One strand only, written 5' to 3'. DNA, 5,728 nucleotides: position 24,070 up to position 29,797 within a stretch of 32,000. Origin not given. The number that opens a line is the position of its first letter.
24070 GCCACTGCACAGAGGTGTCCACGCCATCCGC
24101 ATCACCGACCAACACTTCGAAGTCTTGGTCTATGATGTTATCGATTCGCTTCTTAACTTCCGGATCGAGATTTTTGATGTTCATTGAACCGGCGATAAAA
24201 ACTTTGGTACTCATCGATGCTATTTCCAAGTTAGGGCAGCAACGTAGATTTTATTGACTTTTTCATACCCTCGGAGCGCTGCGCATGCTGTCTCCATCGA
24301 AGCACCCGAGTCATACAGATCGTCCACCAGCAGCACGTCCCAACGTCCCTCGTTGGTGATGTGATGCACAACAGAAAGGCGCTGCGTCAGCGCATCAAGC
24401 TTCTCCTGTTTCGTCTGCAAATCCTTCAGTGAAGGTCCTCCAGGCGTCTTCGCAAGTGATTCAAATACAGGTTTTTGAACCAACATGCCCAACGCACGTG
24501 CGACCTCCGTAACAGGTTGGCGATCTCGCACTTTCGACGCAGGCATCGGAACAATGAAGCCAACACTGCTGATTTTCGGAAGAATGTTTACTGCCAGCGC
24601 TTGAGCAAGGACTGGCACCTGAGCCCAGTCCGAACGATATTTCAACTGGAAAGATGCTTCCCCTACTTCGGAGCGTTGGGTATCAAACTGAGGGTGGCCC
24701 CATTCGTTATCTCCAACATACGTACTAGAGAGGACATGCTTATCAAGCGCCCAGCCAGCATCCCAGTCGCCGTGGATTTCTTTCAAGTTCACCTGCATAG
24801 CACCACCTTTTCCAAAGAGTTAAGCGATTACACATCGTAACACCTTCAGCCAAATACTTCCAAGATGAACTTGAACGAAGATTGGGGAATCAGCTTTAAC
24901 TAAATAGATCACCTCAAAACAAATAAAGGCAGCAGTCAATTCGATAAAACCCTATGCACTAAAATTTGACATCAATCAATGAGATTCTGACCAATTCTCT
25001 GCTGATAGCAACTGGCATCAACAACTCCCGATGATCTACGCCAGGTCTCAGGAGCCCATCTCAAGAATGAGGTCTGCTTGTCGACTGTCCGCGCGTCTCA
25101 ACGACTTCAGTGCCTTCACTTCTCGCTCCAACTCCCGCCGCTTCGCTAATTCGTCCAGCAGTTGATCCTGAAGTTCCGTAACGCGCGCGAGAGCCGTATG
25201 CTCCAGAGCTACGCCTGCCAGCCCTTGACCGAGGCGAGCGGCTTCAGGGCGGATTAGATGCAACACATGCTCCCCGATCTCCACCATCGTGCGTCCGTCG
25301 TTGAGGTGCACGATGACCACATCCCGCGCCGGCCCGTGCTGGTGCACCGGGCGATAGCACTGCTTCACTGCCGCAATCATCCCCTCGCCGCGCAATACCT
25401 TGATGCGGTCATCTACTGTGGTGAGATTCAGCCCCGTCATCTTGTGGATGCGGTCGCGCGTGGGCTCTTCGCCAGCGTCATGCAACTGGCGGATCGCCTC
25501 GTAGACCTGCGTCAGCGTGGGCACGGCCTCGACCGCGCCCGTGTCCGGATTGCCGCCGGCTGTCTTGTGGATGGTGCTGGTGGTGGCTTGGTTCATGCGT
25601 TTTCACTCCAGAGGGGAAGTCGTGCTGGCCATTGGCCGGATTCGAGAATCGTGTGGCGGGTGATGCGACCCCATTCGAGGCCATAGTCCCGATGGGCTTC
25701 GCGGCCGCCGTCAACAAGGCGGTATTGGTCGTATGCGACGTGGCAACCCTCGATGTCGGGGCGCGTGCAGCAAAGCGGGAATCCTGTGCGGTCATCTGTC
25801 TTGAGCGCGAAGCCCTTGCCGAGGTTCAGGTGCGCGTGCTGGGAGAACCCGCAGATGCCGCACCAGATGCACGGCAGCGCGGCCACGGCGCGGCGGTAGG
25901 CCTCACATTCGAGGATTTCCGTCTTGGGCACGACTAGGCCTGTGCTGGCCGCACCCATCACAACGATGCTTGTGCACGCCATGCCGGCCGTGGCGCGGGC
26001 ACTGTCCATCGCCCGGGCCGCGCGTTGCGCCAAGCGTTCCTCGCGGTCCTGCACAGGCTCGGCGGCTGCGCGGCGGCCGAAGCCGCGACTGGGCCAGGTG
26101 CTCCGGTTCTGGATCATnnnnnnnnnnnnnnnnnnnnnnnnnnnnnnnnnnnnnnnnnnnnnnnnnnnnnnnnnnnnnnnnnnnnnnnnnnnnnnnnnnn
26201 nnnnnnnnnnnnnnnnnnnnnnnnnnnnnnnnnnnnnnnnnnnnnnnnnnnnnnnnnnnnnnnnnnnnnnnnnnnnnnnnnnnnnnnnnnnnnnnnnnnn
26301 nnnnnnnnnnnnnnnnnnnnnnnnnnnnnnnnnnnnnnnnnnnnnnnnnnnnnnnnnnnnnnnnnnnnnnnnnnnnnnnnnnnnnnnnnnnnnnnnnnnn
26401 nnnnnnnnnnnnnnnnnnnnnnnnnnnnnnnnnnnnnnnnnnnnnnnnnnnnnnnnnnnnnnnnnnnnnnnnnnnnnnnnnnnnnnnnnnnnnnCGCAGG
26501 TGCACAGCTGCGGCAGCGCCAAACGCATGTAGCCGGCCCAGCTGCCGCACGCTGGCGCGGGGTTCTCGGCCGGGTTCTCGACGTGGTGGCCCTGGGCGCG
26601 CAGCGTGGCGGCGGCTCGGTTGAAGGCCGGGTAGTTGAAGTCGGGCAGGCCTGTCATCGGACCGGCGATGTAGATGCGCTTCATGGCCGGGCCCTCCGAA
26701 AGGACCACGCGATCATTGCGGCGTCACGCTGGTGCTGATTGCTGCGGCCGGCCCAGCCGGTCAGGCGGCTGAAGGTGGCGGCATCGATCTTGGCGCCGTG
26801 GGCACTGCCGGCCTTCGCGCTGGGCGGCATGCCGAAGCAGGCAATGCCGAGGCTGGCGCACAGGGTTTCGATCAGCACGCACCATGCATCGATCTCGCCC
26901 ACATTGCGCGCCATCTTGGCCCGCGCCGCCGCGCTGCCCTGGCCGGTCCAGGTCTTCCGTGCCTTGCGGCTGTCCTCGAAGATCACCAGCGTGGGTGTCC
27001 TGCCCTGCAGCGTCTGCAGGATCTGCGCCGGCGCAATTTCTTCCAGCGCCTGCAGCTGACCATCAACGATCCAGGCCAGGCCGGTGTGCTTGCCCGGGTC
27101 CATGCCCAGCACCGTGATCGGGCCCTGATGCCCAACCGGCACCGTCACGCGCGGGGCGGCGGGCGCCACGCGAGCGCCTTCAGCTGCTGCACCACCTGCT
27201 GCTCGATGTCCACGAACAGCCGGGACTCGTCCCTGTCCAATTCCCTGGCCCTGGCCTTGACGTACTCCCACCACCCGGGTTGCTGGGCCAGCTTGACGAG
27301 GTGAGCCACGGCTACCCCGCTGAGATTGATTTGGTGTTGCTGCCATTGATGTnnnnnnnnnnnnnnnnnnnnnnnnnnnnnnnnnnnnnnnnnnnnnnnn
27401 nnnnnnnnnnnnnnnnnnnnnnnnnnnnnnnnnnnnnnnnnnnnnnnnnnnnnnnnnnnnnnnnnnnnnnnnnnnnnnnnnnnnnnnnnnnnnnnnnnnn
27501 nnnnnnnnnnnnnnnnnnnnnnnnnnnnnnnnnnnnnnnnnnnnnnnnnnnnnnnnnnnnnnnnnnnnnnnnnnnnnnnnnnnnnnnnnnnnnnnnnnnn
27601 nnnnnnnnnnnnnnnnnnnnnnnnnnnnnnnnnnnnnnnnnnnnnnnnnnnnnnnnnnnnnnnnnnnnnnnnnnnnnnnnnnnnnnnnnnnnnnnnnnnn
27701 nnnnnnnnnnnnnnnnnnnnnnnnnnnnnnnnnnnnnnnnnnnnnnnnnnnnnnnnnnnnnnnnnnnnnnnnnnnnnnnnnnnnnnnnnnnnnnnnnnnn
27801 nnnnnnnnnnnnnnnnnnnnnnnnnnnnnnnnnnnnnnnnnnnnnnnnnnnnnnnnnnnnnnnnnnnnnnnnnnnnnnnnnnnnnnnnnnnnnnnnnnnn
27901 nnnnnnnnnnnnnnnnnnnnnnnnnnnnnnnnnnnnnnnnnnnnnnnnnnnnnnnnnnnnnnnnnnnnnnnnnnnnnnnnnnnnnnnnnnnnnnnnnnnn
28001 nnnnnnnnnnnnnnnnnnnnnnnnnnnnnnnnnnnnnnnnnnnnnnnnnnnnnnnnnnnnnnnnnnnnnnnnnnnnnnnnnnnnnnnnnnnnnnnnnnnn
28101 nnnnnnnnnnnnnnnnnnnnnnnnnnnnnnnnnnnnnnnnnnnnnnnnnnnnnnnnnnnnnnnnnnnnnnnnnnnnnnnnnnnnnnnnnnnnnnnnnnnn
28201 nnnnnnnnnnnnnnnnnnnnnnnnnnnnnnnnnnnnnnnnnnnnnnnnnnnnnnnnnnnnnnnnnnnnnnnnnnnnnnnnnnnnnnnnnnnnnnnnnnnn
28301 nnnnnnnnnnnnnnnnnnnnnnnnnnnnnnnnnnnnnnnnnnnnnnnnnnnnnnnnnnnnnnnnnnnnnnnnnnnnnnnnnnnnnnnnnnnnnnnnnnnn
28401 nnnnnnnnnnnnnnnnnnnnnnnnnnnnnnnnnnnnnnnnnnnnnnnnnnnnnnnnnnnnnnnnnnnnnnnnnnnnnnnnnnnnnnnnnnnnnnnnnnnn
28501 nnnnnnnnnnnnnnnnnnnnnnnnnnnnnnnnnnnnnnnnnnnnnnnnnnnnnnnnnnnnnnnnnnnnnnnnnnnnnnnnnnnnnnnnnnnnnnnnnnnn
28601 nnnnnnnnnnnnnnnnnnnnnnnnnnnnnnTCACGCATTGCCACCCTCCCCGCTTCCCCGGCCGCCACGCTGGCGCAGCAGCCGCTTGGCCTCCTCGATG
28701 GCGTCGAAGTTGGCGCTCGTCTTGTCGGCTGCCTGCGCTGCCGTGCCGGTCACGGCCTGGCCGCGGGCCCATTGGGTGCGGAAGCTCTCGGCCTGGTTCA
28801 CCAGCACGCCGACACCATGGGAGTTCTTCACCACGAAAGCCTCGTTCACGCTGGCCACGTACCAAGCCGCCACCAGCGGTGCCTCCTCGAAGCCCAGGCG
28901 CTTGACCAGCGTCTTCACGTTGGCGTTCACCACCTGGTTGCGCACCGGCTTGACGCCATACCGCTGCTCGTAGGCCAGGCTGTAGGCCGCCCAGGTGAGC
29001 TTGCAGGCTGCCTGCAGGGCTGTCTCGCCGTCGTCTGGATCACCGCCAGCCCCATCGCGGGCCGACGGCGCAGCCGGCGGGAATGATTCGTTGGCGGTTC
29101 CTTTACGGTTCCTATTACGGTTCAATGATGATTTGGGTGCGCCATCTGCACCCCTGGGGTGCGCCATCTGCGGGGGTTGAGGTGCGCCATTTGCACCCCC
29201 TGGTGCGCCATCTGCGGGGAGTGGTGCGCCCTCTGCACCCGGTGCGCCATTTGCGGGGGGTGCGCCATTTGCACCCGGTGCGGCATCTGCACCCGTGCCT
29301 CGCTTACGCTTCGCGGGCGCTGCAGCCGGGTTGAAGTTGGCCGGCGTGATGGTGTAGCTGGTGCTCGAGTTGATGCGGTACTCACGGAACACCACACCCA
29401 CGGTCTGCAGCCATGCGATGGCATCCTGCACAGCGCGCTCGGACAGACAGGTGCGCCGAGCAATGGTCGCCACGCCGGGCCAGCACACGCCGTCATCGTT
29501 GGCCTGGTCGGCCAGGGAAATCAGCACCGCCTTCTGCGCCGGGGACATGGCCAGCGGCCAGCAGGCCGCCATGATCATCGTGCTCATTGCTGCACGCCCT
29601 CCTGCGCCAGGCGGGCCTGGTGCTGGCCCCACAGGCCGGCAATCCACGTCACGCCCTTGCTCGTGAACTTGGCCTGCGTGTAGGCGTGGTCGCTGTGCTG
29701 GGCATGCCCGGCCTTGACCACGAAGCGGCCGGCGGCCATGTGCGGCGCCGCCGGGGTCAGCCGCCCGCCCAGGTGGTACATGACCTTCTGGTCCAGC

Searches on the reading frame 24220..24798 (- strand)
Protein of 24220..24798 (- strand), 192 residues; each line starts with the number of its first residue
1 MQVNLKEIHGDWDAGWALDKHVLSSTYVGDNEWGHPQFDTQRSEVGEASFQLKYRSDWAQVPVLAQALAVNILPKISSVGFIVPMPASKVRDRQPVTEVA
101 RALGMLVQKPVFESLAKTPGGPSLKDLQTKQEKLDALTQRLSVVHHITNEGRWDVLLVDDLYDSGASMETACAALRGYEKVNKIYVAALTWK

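Call 18: search_protein_families(library=pfam, proteins=[window:24220-24798:-], max_evalue=0.01)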
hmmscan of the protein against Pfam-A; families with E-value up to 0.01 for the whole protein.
window:24220-24798:- (192 aa): 1 family
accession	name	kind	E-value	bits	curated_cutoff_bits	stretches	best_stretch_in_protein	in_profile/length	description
PF00156.33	Pribosyltran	-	0.0022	17.8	26.3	1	154-179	89-114/158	Phosphoribosyl transferase domain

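Call 19: search_protein_families(library=phrogs, proteins=[window:24220-24798:-], max_evalue=0.001)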
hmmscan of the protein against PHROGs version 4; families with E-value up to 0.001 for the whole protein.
window:24220-24798:- (192 aa): 0 families

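Call 28: search_protein_families(library=ncbifam, proteins=[window:24220-24798:-], max_evalue=0.01)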
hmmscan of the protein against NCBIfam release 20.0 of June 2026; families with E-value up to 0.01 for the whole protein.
window:24220-24798:- (192 aa): 1 family
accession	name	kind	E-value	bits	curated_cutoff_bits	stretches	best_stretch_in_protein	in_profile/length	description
TIGR00201.1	comF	subfamily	0.0035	17.3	233.55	1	65-189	61-188/190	ComF family protein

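Call 38: search_protein_families(library=padloc, proteins=[window:24220-24798:-], max_evalue=0.001)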
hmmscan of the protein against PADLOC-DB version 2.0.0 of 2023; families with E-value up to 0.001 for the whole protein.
window:24220-24798:- (192 aa): 2 families
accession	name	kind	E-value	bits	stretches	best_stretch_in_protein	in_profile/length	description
PDLC03928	PsyrT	-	2.3e-09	34.1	1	43-189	538-681/689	-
PDLC03962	ShosT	-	2.1e-06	25.8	1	64-189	83-208/237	-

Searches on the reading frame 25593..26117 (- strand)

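Call 18: search_protein_families(library=pfam, proteins=[window:25593-26117:-], max_evalue=0.01)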
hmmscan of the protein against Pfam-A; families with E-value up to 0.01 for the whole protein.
window:25593-26117:- (174 aa): 1 family
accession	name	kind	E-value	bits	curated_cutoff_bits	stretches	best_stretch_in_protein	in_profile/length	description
PF06147.18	DUF968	-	0.00014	22.4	27.8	1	35-118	53-137/171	Protein of unknown function (DUF968)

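Call 19: search_protein_families(library=phrogs, proteins=[window:25593-26117:-], max_evalue=0.001)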
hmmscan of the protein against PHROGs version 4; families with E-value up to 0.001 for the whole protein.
window:25593-26117:- (174 aa): 3 families
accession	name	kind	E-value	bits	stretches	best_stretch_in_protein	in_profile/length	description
phrog_18962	-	unknown function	2.7e-31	109.6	1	24-167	8-148/166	-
phrog_131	-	DNA, RNA and nucleotide metabolism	7.7e-09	36.8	1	65-159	25-120/131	HNH endonuclease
phrog_1588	-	unknown function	9.1e-05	23.3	1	72-116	28-75/132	-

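Call 28: search_protein_families(library=ncbifam, proteins=[window:25593-26117:-], max_evalue=0.01)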
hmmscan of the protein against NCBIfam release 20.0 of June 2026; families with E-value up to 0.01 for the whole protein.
window:25593-26117:- (174 aa): 0 families

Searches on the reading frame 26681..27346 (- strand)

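Call 18: search_protein_families(library=pfam, proteins=[window:26681-27346:-], max_evalue=0.01)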
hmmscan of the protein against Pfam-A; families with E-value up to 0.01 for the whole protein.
window:26681-27346:- (221 aa): 0 families

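Call 19: search_protein_families(library=phrogs, proteins=[window:26681-27346:-], max_evalue=0.001)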
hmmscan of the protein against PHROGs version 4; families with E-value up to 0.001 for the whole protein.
window:26681-27346:- (221 aa): 1 family
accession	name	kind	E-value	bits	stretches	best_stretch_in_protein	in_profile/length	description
phrog_1770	-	DNA, RNA and nucleotide metabolism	2.4e-11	44.9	1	79-216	6-126/158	Holliday junction resolvase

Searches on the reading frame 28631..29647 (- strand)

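Call 18: search_protein_families(library=pfam, proteins=[window:28631-29647:-], max_evalue=0.01)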
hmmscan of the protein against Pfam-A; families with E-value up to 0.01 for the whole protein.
window:28631-29647:- (338 aa): 1 family
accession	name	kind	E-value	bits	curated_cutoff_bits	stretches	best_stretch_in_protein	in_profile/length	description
PF13730.12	HTH_36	-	3.9e-10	39.8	25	1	34-80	3-49/55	Helix-turn-helix domain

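Call 19: search_protein_families(library=phrogs, proteins=[window:28631-29647:-], max_evalue=0.001)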
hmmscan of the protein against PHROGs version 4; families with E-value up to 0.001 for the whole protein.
window:28631-29647:- (338 aa): 13 families
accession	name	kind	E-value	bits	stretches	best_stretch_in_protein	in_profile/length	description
phrog_391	-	DNA, RNA and nucleotide metabolism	3e-41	143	1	21-322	1-297/298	replication initiation O-like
phrog_11527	-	unknown function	1.5e-26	94.8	1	214-327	209-323/333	-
phrog_1032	-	DNA, RNA and nucleotide metabolism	2.7e-23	84.3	1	21-186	1-169/281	replication initiation protein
phrog_8540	-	DNA, RNA and nucleotide metabolism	7.2e-17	63.2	1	23-181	3-154/196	replication initiation O-like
phrog_270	-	DNA, RNA and nucleotide metabolism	4.2e-16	60.3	1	19-183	29-173/383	replication initiation protein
phrog_4617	-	DNA, RNA and nucleotide metabolism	3.4e-15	57.3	1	21-133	1-114/223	replication initiation protein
phrog_345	-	DNA, RNA and nucleotide metabolism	3.6e-14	54.1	1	16-227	26-214/297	replication initiation O-like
phrog_11896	-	DNA, RNA and nucleotide metabolism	2.4e-12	48.3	1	24-93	8-77/225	primosomal protein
phrog_678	-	DNA, RNA and nucleotide metabolism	5.2e-07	30.5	1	21-134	57-151/346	replication initiation O-like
phrog_6643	-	DNA, RNA and nucleotide metabolism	1.1e-06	29.3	1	35-106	16-91/313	replication initiation protein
phrog_428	-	DNA, RNA and nucleotide metabolism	2.8e-06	27.8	1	34-109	103-184/455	replication initiation protein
phrog_15967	-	unknown function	0.00074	20.2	1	37-87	108-158/257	-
phrog_8102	-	DNA, RNA and nucleotide metabolism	0.00084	19.5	0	35-101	33-107/337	replication initiation protein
